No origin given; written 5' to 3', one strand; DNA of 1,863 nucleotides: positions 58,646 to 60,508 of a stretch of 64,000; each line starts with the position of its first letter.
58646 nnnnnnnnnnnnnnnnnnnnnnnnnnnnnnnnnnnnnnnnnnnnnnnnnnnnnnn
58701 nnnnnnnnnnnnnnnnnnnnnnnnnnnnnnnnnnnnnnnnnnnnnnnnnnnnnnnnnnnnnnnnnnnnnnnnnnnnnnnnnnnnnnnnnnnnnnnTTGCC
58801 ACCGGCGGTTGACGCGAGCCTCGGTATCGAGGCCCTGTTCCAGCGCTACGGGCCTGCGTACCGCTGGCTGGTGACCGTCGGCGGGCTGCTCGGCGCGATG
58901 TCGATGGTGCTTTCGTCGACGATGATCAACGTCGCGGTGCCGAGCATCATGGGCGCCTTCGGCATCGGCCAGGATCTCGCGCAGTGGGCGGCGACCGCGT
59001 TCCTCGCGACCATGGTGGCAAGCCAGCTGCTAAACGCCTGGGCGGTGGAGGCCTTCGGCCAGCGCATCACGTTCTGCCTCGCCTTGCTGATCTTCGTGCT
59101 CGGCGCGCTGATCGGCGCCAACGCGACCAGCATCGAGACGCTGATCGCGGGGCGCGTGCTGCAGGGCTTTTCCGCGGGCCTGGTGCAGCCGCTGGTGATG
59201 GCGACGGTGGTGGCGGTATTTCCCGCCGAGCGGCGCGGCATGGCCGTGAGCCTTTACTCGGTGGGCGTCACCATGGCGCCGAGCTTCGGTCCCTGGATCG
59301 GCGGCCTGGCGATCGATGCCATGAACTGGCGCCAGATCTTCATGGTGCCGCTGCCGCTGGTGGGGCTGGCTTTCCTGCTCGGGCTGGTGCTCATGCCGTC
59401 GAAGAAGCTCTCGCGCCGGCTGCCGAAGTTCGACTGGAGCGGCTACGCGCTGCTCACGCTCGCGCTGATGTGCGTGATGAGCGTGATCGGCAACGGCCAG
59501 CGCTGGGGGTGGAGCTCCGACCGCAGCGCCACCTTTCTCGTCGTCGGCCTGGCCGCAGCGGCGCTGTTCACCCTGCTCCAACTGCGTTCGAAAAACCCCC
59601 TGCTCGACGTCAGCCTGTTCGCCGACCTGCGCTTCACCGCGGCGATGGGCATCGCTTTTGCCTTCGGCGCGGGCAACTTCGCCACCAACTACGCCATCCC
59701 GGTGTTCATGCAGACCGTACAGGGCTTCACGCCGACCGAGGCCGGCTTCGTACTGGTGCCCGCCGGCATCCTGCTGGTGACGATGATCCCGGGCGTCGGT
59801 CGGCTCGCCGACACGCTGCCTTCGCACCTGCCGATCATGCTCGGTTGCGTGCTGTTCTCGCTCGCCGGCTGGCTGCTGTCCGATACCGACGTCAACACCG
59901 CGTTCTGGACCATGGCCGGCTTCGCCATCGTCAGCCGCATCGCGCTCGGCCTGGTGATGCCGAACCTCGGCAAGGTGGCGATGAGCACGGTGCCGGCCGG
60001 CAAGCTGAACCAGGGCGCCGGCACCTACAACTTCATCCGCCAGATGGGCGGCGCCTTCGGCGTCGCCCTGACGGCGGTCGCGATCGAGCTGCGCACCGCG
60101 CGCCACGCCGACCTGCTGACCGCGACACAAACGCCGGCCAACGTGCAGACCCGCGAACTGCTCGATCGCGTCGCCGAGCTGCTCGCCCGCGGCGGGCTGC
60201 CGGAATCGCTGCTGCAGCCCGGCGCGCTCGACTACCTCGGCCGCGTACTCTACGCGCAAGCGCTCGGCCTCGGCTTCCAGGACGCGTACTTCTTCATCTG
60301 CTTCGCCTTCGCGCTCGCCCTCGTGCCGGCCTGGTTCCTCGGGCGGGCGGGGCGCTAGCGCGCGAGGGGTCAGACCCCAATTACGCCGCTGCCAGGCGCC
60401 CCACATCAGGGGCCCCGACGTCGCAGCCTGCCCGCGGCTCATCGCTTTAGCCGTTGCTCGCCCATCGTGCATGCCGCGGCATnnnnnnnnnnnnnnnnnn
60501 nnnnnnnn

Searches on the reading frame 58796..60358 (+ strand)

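Call 33: search_protein_families(library=pfam, proteins=[window:58796-60358:+], max_evalue=0.00001)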
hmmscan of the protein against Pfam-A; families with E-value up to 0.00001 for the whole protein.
window:58796-60358:+ (520 aa): 3 families
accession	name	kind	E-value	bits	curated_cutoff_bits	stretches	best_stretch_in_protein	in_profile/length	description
PF07690.21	MFS_1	-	1.8e-48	165.7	33.4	1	31-422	2-346/347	Major Facilitator Superfamily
PF00083.30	Sugar_tr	-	1.2e-11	44.6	22.3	1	64-199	50-191/452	Sugar (and other) transporter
PF06609.19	TRI12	-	6e-06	25.4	23.2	1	46-294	65-326/599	Fungal trichothecene efflux pump (TRI12)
